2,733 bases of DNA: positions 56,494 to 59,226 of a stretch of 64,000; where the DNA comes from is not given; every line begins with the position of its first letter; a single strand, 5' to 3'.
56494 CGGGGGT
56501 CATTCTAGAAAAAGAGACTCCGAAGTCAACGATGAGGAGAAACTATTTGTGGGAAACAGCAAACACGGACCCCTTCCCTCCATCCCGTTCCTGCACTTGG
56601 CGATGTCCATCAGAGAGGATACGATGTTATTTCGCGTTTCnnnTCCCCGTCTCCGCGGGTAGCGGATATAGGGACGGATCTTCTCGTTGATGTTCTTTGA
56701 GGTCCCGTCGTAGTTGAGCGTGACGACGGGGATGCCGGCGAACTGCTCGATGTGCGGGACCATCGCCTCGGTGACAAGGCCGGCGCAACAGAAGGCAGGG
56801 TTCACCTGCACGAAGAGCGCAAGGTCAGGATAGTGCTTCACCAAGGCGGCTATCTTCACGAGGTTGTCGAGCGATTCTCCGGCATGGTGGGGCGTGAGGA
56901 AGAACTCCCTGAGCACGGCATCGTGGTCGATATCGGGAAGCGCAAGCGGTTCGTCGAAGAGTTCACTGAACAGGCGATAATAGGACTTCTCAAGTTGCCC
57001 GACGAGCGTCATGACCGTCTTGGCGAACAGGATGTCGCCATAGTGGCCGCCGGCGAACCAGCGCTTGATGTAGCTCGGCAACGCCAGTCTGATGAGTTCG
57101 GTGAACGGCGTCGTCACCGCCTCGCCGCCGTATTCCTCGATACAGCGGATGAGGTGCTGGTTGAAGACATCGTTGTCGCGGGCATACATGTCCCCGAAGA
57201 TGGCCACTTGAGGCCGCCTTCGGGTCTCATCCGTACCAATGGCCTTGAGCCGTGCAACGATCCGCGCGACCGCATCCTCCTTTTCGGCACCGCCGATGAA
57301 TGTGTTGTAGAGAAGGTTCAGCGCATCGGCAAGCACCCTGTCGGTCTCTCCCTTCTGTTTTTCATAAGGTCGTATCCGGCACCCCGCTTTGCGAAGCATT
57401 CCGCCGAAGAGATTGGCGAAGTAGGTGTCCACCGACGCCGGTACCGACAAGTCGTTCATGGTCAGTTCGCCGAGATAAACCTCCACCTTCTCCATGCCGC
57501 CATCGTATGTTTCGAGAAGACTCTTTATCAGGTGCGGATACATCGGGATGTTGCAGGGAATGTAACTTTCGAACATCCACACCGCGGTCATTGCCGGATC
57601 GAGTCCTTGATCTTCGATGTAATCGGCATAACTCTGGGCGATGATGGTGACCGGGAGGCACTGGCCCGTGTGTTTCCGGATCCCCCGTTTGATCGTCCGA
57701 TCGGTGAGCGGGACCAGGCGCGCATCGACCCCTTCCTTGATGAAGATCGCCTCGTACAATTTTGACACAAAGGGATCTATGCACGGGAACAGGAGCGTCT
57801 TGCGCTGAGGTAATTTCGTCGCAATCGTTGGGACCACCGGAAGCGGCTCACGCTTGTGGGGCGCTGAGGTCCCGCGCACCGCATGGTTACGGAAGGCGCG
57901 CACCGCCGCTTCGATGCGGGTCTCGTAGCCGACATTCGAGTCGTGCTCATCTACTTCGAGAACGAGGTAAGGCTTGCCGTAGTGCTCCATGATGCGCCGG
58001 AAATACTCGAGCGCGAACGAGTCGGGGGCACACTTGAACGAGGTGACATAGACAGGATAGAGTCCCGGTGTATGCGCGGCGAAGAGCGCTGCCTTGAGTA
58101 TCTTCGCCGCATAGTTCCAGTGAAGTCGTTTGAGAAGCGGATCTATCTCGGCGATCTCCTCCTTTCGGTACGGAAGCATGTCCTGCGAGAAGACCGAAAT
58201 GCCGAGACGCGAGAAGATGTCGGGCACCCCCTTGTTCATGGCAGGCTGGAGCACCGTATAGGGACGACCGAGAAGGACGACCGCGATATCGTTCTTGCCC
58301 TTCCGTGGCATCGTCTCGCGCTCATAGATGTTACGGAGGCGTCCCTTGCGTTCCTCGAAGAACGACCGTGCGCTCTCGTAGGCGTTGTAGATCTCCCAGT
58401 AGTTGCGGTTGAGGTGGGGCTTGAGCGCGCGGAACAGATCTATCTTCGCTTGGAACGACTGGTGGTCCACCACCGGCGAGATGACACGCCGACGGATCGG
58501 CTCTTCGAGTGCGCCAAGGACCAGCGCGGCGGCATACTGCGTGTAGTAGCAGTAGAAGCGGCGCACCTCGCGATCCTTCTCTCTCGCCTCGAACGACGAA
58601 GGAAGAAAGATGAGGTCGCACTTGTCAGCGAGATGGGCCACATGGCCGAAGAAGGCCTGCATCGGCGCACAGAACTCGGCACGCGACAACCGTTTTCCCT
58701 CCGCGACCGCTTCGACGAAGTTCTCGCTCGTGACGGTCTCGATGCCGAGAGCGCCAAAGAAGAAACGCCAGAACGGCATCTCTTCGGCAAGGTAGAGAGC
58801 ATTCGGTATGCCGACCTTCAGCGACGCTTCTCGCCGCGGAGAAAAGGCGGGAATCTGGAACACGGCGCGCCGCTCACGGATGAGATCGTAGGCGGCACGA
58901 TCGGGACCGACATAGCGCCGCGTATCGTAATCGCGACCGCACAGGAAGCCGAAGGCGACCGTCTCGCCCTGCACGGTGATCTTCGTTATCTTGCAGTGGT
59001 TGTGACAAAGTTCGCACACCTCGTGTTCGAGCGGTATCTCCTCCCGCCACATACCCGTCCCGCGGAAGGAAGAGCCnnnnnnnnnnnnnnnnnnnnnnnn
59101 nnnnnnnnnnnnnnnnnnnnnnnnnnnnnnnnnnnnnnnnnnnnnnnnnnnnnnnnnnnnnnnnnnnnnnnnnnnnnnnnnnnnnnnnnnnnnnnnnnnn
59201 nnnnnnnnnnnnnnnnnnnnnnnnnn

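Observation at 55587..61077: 1395-aa double ATPase-activase / HgdB-like dehydratase fusion flanked by an FmdB zinc ribbon and cysE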

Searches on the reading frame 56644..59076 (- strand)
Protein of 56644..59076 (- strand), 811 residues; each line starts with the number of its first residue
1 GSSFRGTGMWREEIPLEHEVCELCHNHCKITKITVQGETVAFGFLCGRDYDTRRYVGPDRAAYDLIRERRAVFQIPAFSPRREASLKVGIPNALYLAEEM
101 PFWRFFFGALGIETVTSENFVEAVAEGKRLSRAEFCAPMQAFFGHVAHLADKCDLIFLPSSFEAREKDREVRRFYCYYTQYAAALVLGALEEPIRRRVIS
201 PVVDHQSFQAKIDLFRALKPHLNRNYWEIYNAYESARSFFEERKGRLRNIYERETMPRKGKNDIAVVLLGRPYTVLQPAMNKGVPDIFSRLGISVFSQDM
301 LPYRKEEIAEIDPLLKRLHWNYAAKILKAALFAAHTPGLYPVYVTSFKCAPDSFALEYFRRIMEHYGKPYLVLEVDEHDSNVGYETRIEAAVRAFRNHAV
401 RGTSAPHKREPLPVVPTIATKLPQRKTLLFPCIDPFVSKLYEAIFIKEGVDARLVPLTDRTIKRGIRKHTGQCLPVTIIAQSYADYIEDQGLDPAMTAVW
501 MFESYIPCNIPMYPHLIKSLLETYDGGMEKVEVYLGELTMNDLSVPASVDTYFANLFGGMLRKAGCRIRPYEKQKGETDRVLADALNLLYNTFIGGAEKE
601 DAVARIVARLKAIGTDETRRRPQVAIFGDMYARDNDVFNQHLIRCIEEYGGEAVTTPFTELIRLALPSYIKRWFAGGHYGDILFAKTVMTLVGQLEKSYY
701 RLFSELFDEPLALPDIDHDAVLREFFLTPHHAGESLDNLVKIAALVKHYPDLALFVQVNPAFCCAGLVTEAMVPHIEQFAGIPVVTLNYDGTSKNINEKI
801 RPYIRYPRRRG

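Call 37: search_dna_similar(query=window:56644-59076:-, collection=plasmids, mode=protein, max_rows=40, max_evalue=0.00001)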
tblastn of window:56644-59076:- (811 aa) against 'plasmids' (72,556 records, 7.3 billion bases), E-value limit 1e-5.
Records with a match: 9; places in all: 10; records where one place covers at least 80% of the query: 5.
Best place of each record, by identity: <60% 9.
By first word of the organism name: Listeria 2; Fusobacterium 2; Collinsella 1; Acetoanaerobium 1; Haliovirga 1; Paraclostridium 1; Subdoligranulum 1.
By predicted mobility (MOB-suite, as given by PLSDB): non-mobilizable 9.
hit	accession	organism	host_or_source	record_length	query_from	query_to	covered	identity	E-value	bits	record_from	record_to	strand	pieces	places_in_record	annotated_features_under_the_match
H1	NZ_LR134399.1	Listeria monocytogenes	Homo sapiens,Vein blood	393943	21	798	96%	24.5%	3e-33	146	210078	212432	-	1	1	2-hydroxyacyl-CoA dehydratase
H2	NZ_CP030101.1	Listeria monocytogenes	Environment,water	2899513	21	798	96%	24.2%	5e-32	142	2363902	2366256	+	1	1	none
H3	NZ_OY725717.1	Collinsella aerofaciens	-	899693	85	790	87%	24.1%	6e-20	103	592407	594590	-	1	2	acyl-CoA dehydratase activase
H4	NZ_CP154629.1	Acetoanaerobium noterae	cell culture,Sludge of a digestion ...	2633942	21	798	96%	21.1%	2e-24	118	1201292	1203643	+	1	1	none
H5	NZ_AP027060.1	Haliovirga abyssi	-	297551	20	790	95%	21.3%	3e-20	104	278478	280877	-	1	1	acyl-CoA dehydratase activase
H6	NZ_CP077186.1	Fusobacterium animalis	Homo sapiens,resected colorectal tumor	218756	20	666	75%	23.6%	1e-25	144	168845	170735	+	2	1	acyl-CoA dehydratase activase | 2-hydroxyacyl-CoA dehydratase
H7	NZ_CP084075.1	Fusobacterium vincentii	-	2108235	20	666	75%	23.0%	3e-27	150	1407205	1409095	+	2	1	none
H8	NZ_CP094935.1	Paraclostridium bifermentans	Homo sapiens,feces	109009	65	461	49%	25.5%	3e-24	117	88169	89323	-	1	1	acyl-CoA dehydratase activase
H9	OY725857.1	Subdoligranulum variabile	-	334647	21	377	44%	23.5%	3e-10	72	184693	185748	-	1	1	none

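Call 38: predict_structure(alignment_id=A1)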
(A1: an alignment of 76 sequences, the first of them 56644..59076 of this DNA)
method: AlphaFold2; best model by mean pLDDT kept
length: 811 residues; sequences in the alignment: 76
mean_pLDDT: 86.5   pTM: 0.86
mean pLDDT of the five models: 86.5, 85.3, 84.1, 83.9, 83.8
residues with pLDDT >= 90: 479; 70-90: 227; 50-70: 87; < 50: 18
segments of 3 or more residues with pLDDT < 50: 1-3, 42-47
pLDDT, mean of each block of 10 residues (from residue 1): 48 54 53 58 48 53 84 82 80 94 95 92 90 89 95 95 75 89 95 93 88 93 93 95 92 72 86 88 89 91 89 89 94 93 84 89 92 77 78 88 60 88 93 94 95 94 78 86 96 97 83 91 90 93 91 95 95 95 97 91 96 90 94 92 96 93 87 81 84 86 85 82 93 92 92 95 90 95 94 87 82 40
secondary structure, 60 per line:
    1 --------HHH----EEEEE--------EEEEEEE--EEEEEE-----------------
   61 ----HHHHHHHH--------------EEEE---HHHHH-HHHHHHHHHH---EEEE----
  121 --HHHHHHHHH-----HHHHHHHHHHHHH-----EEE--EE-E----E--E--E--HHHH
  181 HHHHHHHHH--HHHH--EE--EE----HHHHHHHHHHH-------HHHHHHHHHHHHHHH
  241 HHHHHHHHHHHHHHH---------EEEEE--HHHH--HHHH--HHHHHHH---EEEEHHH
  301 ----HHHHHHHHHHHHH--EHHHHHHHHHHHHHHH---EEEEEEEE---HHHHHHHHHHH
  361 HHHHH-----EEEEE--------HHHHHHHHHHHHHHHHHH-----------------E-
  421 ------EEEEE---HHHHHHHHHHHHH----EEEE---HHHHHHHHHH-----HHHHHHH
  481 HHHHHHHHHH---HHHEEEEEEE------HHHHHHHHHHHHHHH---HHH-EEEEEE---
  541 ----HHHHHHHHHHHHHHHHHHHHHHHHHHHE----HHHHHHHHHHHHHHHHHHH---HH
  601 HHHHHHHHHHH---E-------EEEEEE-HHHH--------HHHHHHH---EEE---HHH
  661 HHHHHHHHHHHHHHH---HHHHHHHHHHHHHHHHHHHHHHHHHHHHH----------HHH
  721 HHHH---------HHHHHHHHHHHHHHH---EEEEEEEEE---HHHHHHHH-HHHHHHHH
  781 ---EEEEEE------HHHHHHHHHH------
elements in order (helices of 4 or more, strands of 3 or more residues): E16-20 E29-35 E38-43 H65-72 E87-90 H94-98 H100-109 E113-116 H123-131 H137-149 E155-157 H177-189 H192-195 H208-218 H226-255 E265-269 H272-275 H278-281 H284-290 E294-297 H305-317 H321-335 E339-346 H350-365 E371-375 H384-401 E427-431 H435-447 E452-455 H459-468 H474-490 E497-503 H510-524 E532-537 H545-571 H577-595 H599-611 E623-628 H630-633 H642-648 E652-654 H658-675 H679-707 H718-724 H734-748 E752-760 H764-771 H773-780 E784-789 H796-805

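Call 40: get_annotated_region(hit=H1, flank=6000)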
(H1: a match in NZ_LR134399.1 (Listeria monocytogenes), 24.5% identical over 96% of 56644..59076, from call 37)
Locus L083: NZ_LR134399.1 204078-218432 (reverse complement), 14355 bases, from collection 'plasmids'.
description: Listeria monocytogenes strain NCTC7974 plasmid 2, complete sequence
organism: Listeria monocytogenes (NCBI taxid 1639)
taxonomy: Bacteria; Bacillota; Bacilli; Bacillales; Listeriaceae; Listeria; Listeria monocytogenes
host: -; source: Homo sapiens,Vein blood; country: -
typing (MOB-suite, as given by PLSDB): non-mobilizable
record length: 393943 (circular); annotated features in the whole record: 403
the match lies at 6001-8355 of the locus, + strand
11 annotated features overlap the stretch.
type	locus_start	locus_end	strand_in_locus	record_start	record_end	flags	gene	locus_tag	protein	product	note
CDS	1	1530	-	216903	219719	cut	-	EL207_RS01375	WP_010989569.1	sigma-54-dependent transcriptional regulator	-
CDS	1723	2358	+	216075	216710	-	-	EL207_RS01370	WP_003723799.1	FMN-dependent NADH-azoreductase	-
CDS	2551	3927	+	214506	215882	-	-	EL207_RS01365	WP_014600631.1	amino acid permease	GO:0006865 - amino acid transport [Evidence IEA]; GO:0055085 - transmembrane transport [Evidence IEA]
CDS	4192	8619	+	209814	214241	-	-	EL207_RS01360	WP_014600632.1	2-hydroxyacyl-CoA dehydratase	-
CDS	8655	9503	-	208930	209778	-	-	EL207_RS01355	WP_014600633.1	PhzF family phenazine biosynthesis protein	GO:0009058 - biosynthetic process [Evidence IEA]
CDS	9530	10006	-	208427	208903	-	ybaK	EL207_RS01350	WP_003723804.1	Cys-tRNA(Pro) deacylase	GO:0043039 - tRNA aminoacylation [Evidence IEA]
CDS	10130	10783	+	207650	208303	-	-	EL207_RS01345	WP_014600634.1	DUF5105 domain-containing protein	-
CDS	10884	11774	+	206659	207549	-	-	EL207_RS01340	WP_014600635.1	carbon-nitrogen hydrolase family protein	-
CDS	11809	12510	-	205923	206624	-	-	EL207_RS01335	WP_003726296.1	DUF554 domain-containing protein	-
CDS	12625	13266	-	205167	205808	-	-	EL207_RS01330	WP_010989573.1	NAD(P)-dependent oxidoreductase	-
CDS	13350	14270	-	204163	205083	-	rarD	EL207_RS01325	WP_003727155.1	EamA family transporter RarD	GO:0006810 - transport [Evidence IEA]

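Call 42: fold_search(model_id=the predicted structure, library=pdb)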
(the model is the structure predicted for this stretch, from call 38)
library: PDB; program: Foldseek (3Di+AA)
matches with E <= 10: 525; with E <= 0.001: 6
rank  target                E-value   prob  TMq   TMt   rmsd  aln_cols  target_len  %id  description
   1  3o3m_D                1.0e-04  1.00  0.25  0.49   8.5       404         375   14  (R)-2-Hydroxyisocaproyl-CoA Dehydratase (released 2011-03-16)
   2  8s02_B                1.4e-04  1.00  0.24  0.45   9.0       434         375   12  BzdNO-benzoyl-CoA complex (released 2025-03-05)
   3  3o3m_B                2.0e-04  1.00  0.26  0.50   8.3       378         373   15  (R)-2-Hydroxyisocaproyl-CoA Dehydratase (released 2011-03-16)
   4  3o3n_B                2.9e-04  1.00  0.26  0.51   8.6       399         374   14  (R)-2-hydroxyisocaproyl-CoA dehydratase in complex with its substrate (R)-2-hydroxyisocaproyl-CoA (released 2011-03-16)
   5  7yyl_A                6.3e-04  1.00  0.25  0.42  10.1       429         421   14  nucleotide-free DCCP:DCCP-R complex (released 2022-12-28)
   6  7yyl_B                7.0e-04  1.00  0.24  0.42   9.7       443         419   13  nucleotide-free DCCP:DCCP-R complex (released 2022-12-28)
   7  7yyl_D                1.1e-03  1.00  0.25  0.43   9.4       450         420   13  nucleotide-free DCCP:DCCP-R complex (released 2022-12-28)
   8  6eno                  1.4e-03  1.00  0.25  0.43   9.3       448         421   13  Double cubane cluster oxidoreductase (released 2018-03-14)
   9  7yzm_A                2.0e-03  1.00  0.25  0.42   9.4       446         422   13  MgADPNP-bound DCCP:DCCP-R complex (released 2022-12-28)
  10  8s02_A                4.8e-03  1.00  0.23  0.38  10.6       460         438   10  BzdNO-benzoyl-CoA complex (released 2025-03-05)
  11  8s2r_C                5.0e-03  0.99  0.21  0.34  13.3       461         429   10  BzdNO in partially coenzyme A - free state (released 2025-03-05)
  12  9g87_B                1.2e-02  1.00  0.24  0.44   9.2       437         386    9  3-methylbenzoyl-CoA reductase from Thauera chlorobenzoica (subunits MbdON ) (released 2026-02-04)
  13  9gai_B                1.3e-02  1.00  0.25  0.47   9.3       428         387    9  3-methylbenzoyl-CoA reductase from Thauera chlorobenzoica (MbdONPQ) (released 2026-02-18)
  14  6cin_D                1.7e-02  0.21  0.13  0.10  24.8       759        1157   11  Crystal structure of pyruvate:ferredoxin oxidoreductase from Moorella thermoacetica (released 2018-03-28)
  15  8s02_C                2.3e-02  0.98  0.22  0.37  10.7       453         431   10  BzdNO-benzoyl-CoA complex (released 2025-03-05)
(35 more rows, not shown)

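Call 70: search_protein_families(library=pfam, proteins=[window:56644-59076:-, L083:5941-8616:+], max_evalue=10)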
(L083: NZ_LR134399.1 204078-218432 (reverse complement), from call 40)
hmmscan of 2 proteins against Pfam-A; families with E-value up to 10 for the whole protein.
window:56644-59076:- (811 aa): 2 families
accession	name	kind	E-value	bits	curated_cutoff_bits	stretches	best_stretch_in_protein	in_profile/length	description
PF09989.15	DUF2229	-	1.4e-43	149.5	29.4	1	87-301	1-218/218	CoA enzyme activase uncharacterised domain (DUF2229)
PF06050.19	HGD-D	-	0.00064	19.8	28.4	1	342-390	288-337/342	2-hydroxyglutaryl-CoA dehydratase, D-component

L083:5941-8616:+ (892 aa): 1 family
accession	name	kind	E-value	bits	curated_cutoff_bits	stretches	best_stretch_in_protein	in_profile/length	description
PF09989.15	DUF2229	-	3.1e-86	288.9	29.4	2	86-303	1-218/218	CoA enzyme activase uncharacterised domain (DUF2229)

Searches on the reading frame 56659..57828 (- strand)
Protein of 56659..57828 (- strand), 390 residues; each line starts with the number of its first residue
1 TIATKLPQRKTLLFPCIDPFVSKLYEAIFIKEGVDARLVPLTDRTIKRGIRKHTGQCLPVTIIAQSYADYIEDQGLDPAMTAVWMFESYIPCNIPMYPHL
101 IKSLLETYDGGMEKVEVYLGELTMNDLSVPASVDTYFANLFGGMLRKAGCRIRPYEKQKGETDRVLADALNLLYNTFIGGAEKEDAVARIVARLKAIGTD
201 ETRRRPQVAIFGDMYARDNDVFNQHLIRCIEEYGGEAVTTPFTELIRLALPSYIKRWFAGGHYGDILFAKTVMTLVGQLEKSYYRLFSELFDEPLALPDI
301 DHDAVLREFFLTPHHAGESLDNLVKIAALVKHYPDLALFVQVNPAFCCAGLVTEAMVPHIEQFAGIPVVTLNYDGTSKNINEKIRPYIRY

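Call 59: search_solved_structures(query=A4, max_evalue=10, show_alignments=3)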
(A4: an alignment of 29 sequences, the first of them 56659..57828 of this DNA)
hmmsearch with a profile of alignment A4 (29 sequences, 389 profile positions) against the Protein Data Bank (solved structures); distinct sequences matched with E-value up to 10: 1.
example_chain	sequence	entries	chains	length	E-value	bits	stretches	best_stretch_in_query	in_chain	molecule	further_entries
8rt0_A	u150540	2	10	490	0.57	12.4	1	253-330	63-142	Outer capsid protein VP5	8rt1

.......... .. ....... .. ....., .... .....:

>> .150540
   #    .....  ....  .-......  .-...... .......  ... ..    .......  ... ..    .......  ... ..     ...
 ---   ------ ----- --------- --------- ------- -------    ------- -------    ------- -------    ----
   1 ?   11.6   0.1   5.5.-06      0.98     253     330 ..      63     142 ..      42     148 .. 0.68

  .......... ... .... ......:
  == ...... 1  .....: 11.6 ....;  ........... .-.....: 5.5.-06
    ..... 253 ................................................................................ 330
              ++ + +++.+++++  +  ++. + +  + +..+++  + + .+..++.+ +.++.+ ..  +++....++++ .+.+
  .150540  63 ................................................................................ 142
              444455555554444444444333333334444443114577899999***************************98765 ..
